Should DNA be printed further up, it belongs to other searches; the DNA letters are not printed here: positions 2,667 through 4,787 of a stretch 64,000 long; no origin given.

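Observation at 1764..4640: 958-aa secreted chimera: glycoside-hydrolase-like 5-bladed beta-propeller + PT linker + GHSLGG lipase + helical tail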

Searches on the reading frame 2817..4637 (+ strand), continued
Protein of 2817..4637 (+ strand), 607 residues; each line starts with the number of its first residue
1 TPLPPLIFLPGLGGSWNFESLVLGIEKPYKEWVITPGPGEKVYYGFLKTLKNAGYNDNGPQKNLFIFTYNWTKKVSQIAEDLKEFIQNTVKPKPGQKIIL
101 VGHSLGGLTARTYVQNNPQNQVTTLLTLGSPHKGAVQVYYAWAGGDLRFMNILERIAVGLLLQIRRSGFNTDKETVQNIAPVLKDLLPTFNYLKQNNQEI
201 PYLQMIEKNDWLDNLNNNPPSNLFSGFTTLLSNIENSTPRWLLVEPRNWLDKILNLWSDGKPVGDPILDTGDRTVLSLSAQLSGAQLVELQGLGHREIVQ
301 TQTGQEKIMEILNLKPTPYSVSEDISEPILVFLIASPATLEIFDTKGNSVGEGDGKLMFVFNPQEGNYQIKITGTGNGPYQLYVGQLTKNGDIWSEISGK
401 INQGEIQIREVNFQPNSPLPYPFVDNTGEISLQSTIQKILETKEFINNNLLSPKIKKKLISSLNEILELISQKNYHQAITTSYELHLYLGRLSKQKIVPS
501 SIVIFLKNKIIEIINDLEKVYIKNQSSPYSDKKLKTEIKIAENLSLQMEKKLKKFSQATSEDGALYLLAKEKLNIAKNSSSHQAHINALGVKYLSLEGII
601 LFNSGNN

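Call 67: search_protein_families(library=pfam, proteins=[P0147, P0156, P0139, P0180, P0207, P0169, P0233, P0205, P0188, P0254], max_evalue=0.01)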
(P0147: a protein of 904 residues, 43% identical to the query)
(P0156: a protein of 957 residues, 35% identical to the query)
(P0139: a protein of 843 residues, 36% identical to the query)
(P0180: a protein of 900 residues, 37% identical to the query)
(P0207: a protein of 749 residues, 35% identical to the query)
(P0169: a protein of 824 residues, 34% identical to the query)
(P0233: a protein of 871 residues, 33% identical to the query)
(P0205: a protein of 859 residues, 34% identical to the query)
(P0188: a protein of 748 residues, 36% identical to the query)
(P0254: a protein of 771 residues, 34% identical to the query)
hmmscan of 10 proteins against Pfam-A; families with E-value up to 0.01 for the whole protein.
P0147 (904 aa): 13 families
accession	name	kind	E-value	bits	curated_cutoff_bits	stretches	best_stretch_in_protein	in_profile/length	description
PF02089.21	Palm_thioest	-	7.7e-12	45.9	26.8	1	441-508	58-119/254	Palmitoyl protein thioesterase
PF24681.1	Kelch_KLHDC2_KLHL20_DRC7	-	1.3e-11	44.7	50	2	50-236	47-221/221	KLHDC2/KLHL20/DRC7 Kelch-repeats domain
PF24996.1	NANM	-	8.3e-11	41.8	45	2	198-272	167-240/350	N-acetylneuraminate epimerase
PF02450.21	LCAT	-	2.9e-10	40.4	21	1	411-509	68-172/392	Lecithin:cholesterol acyltransferase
PF07819.20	PGAP1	-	1.3e-08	35.3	24.3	1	457-504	86-134/233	PGAP1-like alpha/beta domain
PF12146.15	Hydrolase_4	-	1.2e-07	31.7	27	1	440-510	54-123/239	Serine aminopeptidase, S33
PF00561.26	Abhydrolase_1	-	4.4e-07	30.2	25.8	1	440-506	44-113/245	alpha/beta hydrolase fold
PF05057.20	DUF676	-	6.7e-06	26.2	20.3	1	441-508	55-134/217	Putative serine esterase (DUF676)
PF12697.13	Abhydrolase_6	-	1.6e-05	26.1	26.3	1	377-555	1-135/217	Alpha/beta hydrolase family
PF24981.1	Beta-prop_ATRN-LZTR1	-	0.00014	21.7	50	1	52-236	90-279/289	Attractin/LZTR1 beta-propeller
PF24096.1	DUF7379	-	0.00026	21.4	33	1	446-502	55-115/191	Domain of unknown function (DUF7379)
PF07646.21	Kelch_2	-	0.0034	17.7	21.3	0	54-82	2-31/48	Kelch motif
PF01764.32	Lipase_3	-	0.0093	16.3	22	0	438-501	43-106/140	Lipase (class 3)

P0156 (957 aa): 9 families
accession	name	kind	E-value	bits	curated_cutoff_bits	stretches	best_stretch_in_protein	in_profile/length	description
PF02089.21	Palm_thioest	-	3.8e-11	43.6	26.8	1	363-484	1-113/254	Palmitoyl protein thioesterase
PF07819.20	PGAP1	-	8.7e-10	39.2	24.3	1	362-484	5-132/233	PGAP1-like alpha/beta domain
PF00561.26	Abhydrolase_1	-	1.3e-07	32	25.8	1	425-484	51-109/245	alpha/beta hydrolase fold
PF02450.21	LCAT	-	1.5e-06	28.2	21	1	395-490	67-171/392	Lecithin:cholesterol acyltransferase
PF24096.1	DUF7379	-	0.00031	21.2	33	1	424-484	49-115/191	Domain of unknown function (DUF7379)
PF06259.18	Abhydrolase_8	-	0.0014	18.7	20.5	1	429-484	90-147/178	Alpha/beta hydrolase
PF06028.17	DUF915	-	0.0015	18.4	22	0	445-483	103-145/255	Alpha/beta hydrolase of unknown function (DUF915)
PF12697.13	Abhydrolase_6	-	0.0018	19.4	26.3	1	364-492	1-108/217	Alpha/beta hydrolase family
PF12146.15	Hydrolase_4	-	0.0069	16.2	27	0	421-480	54-110/239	Serine aminopeptidase, S33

P0139 (843 aa): 6 families
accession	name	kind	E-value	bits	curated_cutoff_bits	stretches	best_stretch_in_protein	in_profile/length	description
PF02089.21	Palm_thioest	-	2.8e-09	37.5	26.8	1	307-387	48-118/254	Palmitoyl protein thioesterase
PF02450.21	LCAT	-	4.2e-06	26.7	21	1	298-396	78-179/392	Lecithin:cholesterol acyltransferase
PF00561.26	Abhydrolase_1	-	5.7e-05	23.3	25.8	1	344-388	70-115/245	alpha/beta hydrolase fold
PF07819.20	PGAP1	-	0.00034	20.9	24.3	1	346-382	94-132/233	PGAP1-like alpha/beta domain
PF22715.1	SNaCT9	-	0.0027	18.5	27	1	763-805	93-135/137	Short NACHT-associated C-Terminal domain, family 9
PF02963.22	EcoRI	-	0.0054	16.3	22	0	723-783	2-62/257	Restriction endonuclease EcoRI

P0180 (900 aa): 12 families
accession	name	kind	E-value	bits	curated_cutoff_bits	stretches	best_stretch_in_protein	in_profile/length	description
PF02450.21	LCAT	-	1.2e-11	45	21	1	358-537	66-237/392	Lecithin:cholesterol acyltransferase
PF02089.21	Palm_thioest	-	6e-09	36.4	26.8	1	386-455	54-118/254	Palmitoyl protein thioesterase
PF07819.20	PGAP1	-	1.5e-07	31.8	24.3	1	399-450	70-132/233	PGAP1-like alpha/beta domain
PF00561.26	Abhydrolase_1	-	5e-07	30.1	25.8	1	393-446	51-105/245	alpha/beta hydrolase fold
PF06028.17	DUF915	-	5.7e-05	23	22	1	322-453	10-149/255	Alpha/beta hydrolase of unknown function (DUF915)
PF12146.15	Hydrolase_4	-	0.00021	21.1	27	1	393-448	58-112/239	Serine aminopeptidase, S33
PF06259.18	Abhydrolase_8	-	0.00095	19.3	20.5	1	391-447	88-144/178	Alpha/beta hydrolase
PF24096.1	DUF7379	-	0.001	19.5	33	1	389-449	50-114/191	Domain of unknown function (DUF7379)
PF01764.32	Lipase_3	-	0.001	19.4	22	1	389-446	41-103/140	Lipase (class 3)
PF05057.20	DUF676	-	0.0012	18.8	20.3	1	393-451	58-129/217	Putative serine esterase (DUF676)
PF21019.4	Spectrin_3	-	0.0085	16.9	24.4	0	785-822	8-45/68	Spectrin-like repeat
PF01674.24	Lipase_2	-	0.009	16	20.3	0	325-458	3-120/219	Lipase (class 2)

P0207 (749 aa): 8 families
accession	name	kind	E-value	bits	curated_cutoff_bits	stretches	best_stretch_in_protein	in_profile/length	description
PF07819.20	PGAP1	-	2.3e-11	44.4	24.3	1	193-321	3-132/233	PGAP1-like alpha/beta domain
PF02089.21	Palm_thioest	-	3.6e-10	40.4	26.8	1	253-321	45-113/254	Palmitoyl protein thioesterase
PF00561.26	Abhydrolase_1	-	4.3e-07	30.3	25.8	1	281-320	68-108/245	alpha/beta hydrolase fold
PF02450.21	LCAT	-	7.3e-05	22.6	21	1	229-325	68-169/392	Lecithin:cholesterol acyltransferase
PF12697.13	Abhydrolase_6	-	0.00071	20.7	26.3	1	197-328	1-107/217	Alpha/beta hydrolase family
PF06028.17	DUF915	-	0.0023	17.8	22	1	283-321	104-146/255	Alpha/beta hydrolase of unknown function (DUF915)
PF05057.20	DUF676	-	0.0034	17.4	20.3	1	264-299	60-95/217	Putative serine esterase (DUF676)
PF01764.32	Lipase_3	-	0.0083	16.5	22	0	253-318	43-104/140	Lipase (class 3)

P0169 (824 aa): 8 families
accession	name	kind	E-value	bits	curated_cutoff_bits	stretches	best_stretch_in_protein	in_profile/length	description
PF02450.21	LCAT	-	6.4e-11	42.5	21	1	271-377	66-179/392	Lecithin:cholesterol acyltransferase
PF07819.20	PGAP1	-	2.5e-07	31.1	24.3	1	321-365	88-134/233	PGAP1-like alpha/beta domain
PF02089.21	Palm_thioest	-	2.6e-07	31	26.8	1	303-367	58-117/254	Palmitoyl protein thioesterase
PF00561.26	Abhydrolase_1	-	0.00021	21.5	25.8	1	307-361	52-107/245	alpha/beta hydrolase fold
PF12697.13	Abhydrolase_6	-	0.00035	21.7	26.3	1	297-391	46-132/217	Alpha/beta hydrolase family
PF12146.15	Hydrolase_4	-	0.00079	19.2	27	1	303-363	55-114/239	Serine aminopeptidase, S33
PF24096.1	DUF7379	-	0.0084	16.5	33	0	320-366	66-118/191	Domain of unknown function (DUF7379)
PF05057.20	DUF676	-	0.0092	15.9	20.3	0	319-365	75-130/217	Putative serine esterase (DUF676)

P0233 (871 aa): 15 families
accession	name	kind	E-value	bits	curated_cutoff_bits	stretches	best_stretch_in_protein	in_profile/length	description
PF24681.1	Kelch_KLHDC2_KLHL20_DRC7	-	4.4e-16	59.3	50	1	203-346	1-138/221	KLHDC2/KLHL20/DRC7 Kelch-repeats domain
PF02450.21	LCAT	-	9.8e-15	55.1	21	1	396-578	65-229/392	Lecithin:cholesterol acyltransferase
PF01344.31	Kelch_1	-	2.2e-10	40.3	20.1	1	312-341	2-31/46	Kelch motif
PF07819.20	PGAP1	-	5.1e-10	39.9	24.3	1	452-494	91-135/233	PGAP1-like alpha/beta domain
PF13964.12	Kelch_6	-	1.5e-08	34.8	25.3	0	202-232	3-32/50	Kelch motif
PF02089.21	Palm_thioest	-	2.8e-07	31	26.8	1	450-506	71-120/254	Palmitoyl protein thioesterase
PF24981.1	Beta-prop_ATRN-LZTR1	-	2.3e-06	27.6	50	1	90-333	38-283/289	Attractin/LZTR1 beta-propeller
PF00561.26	Abhydrolase_1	-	1.3e-05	25.4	25.8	1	363-488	2-107/245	alpha/beta hydrolase fold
PF05057.20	DUF676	-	1.6e-05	24.9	20.3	1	379-494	10-131/217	Putative serine esterase (DUF676)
PF12697.13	Abhydrolase_6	-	4.7e-05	24.6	26.3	1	364-478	1-85/217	Alpha/beta hydrolase family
PF07646.21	Kelch_2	-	7.1e-05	23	21.3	0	203-231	4-32/48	Kelch motif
PF12146.15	Hydrolase_4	-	0.00051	19.8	27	1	428-486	54-109/239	Serine aminopeptidase, S33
PF06259.18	Abhydrolase_8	-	0.0012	19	20.5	1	432-489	90-145/178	Alpha/beta hydrolase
PF25210.1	Kelch_FKB95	-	0.0013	18.9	70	0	86-164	27-98/268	FKB95, Kelch-repeats domain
PF13418.12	Kelch_4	-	0.0033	17.8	21.6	0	203-227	4-28/49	Galactose oxidase, central domain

P0205 (859 aa): 11 families
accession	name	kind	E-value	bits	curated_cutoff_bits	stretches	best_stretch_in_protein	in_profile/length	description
PF07819.20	PGAP1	-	1.7e-10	41.5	24.3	1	312-355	88-133/233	PGAP1-like alpha/beta domain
PF02450.21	LCAT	-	3.2e-09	37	21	1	274-367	76-178/392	Lecithin:cholesterol acyltransferase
PF02089.21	Palm_thioest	-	1.3e-08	35.3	26.8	1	232-355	1-114/254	Palmitoyl protein thioesterase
PF00561.26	Abhydrolase_1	-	2.8e-08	34.2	25.8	1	232-351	2-107/245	alpha/beta hydrolase fold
PF12697.13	Abhydrolase_6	-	5.7e-07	30.9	26.3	1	233-356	1-94/217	Alpha/beta hydrolase family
PF06028.17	DUF915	-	2e-05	24.5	22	1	315-351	103-143/255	Alpha/beta hydrolase of unknown function (DUF915)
PF12146.15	Hydrolase_4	-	3.1e-05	23.8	27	1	296-348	55-108/239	Serine aminopeptidase, S33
PF24096.1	DUF7379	-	0.0016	18.9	33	1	303-357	57-119/191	Domain of unknown function (DUF7379)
PF05057.20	DUF676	-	0.0027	17.7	20.3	1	303-356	62-130/217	Putative serine esterase (DUF676)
PF06259.18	Abhydrolase_8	-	0.003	17.7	20.5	1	300-354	91-147/178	Alpha/beta hydrolase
PF00975.26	Thioesterase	-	0.009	16.7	26.4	0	296-335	48-86/226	Thioesterase domain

P0188 (748 aa): 8 families
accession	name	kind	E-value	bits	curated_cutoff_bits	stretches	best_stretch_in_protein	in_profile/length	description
PF07819.20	PGAP1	-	5.5e-12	46.4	24.3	1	170-303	5-131/233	PGAP1-like alpha/beta domain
PF02450.21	LCAT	-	4.8e-10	39.7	21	1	208-320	66-181/392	Lecithin:cholesterol acyltransferase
PF00561.26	Abhydrolase_1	-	8.3e-08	32.6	25.8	1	170-304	1-109/245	alpha/beta hydrolase fold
PF24096.1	DUF7379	-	8.5e-08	32.8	33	1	233-307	39-118/191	Domain of unknown function (DUF7379)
PF02089.21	Palm_thioest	-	4.4e-06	27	26.8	1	239-310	56-119/254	Palmitoyl protein thioesterase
PF06259.18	Abhydrolase_8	-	0.00026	21.2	20.5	1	241-310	87-153/178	Alpha/beta hydrolase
PF05057.20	DUF676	-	0.001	19.1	20.3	1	251-307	65-131/217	Putative serine esterase (DUF676)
PF12697.13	Abhydrolase_6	-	0.0015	19.7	26.3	1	172-290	1-85/217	Alpha/beta hydrolase family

P0254 (771 aa): 7 families
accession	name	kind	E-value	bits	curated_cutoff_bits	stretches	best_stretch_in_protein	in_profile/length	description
PF02089.21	Palm_thioest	-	9.2e-08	32.5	26.8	1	285-347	60-118/254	Palmitoyl protein thioesterase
PF02450.21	LCAT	-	3.8e-07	30.1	21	1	251-355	69-178/392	Lecithin:cholesterol acyltransferase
PF00561.26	Abhydrolase_1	-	8.2e-07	29.4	25.8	1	289-350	57-117/245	alpha/beta hydrolase fold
PF07819.20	PGAP1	-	1e-06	29.1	24.3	1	295-342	84-132/233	PGAP1-like alpha/beta domain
PF24096.1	DUF7379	-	0.00014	22.3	33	1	295-343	63-116/191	Domain of unknown function (DUF7379)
PF05057.20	DUF676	-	0.0019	18.1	20.3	1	289-348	65-134/217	Putative serine esterase (DUF676)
PF01764.32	Lipase_3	-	0.0073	16.6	22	0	285-343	48-108/140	Lipase (class 3)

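Call 75: list_cluster_members(proteins=[P0121, P0133, P0139, P0147, P0156, P0169, P0172, P0233, P0248, P0254])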
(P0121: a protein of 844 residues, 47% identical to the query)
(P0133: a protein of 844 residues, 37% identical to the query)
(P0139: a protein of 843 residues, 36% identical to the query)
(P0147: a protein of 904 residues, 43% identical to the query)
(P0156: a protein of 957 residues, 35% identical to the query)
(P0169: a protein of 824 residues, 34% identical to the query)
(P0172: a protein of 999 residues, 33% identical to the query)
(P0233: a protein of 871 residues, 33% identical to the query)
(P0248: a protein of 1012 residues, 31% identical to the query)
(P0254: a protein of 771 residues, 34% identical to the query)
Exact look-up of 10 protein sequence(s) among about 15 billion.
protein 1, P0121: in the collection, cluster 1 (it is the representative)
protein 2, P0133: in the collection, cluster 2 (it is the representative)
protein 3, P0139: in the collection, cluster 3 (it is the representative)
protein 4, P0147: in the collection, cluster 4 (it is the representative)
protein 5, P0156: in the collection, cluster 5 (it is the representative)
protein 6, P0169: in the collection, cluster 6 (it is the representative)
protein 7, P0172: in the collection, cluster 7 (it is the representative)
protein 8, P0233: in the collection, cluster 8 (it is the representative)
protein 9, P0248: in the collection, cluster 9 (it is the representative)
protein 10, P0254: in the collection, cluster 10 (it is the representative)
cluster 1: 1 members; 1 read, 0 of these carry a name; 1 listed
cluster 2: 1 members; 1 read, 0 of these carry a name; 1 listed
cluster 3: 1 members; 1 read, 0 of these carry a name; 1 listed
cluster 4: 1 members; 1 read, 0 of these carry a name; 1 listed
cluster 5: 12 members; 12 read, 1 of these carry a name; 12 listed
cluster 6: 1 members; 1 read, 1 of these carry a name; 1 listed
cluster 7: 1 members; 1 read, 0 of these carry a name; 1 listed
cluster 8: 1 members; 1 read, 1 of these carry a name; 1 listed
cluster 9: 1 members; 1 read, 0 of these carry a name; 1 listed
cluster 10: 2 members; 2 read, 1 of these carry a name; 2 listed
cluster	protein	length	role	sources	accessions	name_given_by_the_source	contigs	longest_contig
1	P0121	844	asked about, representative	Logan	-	-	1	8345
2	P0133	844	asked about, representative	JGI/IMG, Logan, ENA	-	-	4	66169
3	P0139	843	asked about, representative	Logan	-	-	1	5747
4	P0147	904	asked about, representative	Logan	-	-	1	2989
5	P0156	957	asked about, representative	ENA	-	-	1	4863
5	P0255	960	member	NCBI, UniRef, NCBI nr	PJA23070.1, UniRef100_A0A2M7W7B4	hypothetical protein COX59_01380 [Candidatus Beckwithbacteria bacterium ... | Right handed beta helix domain-containing protein n=1 Tax=Candidatus Beckwithbacteria ... | MAG: hypothetical protein COX59_01380 [Candidatus Beckwithbacteria bacterium ...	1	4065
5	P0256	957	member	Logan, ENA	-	-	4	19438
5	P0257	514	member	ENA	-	-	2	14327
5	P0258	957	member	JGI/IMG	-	-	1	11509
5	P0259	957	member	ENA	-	-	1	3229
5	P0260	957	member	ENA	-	-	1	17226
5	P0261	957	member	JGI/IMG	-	-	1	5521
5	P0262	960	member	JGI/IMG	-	-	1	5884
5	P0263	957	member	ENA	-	-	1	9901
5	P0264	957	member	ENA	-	-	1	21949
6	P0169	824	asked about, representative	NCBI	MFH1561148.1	MAG: hypothetical protein ABID04_01035 [Patescibacteria group bacterium]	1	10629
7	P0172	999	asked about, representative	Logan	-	-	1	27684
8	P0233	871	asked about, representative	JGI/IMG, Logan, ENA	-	pimeloyl-ACP methyl ester carboxylesterase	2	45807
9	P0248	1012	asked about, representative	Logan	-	-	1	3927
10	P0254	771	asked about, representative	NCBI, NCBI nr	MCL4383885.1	hypothetical protein M1116_00350 [Patescibacteria group bacterium] | hypothetical protein [Patescibacteria group bacterium]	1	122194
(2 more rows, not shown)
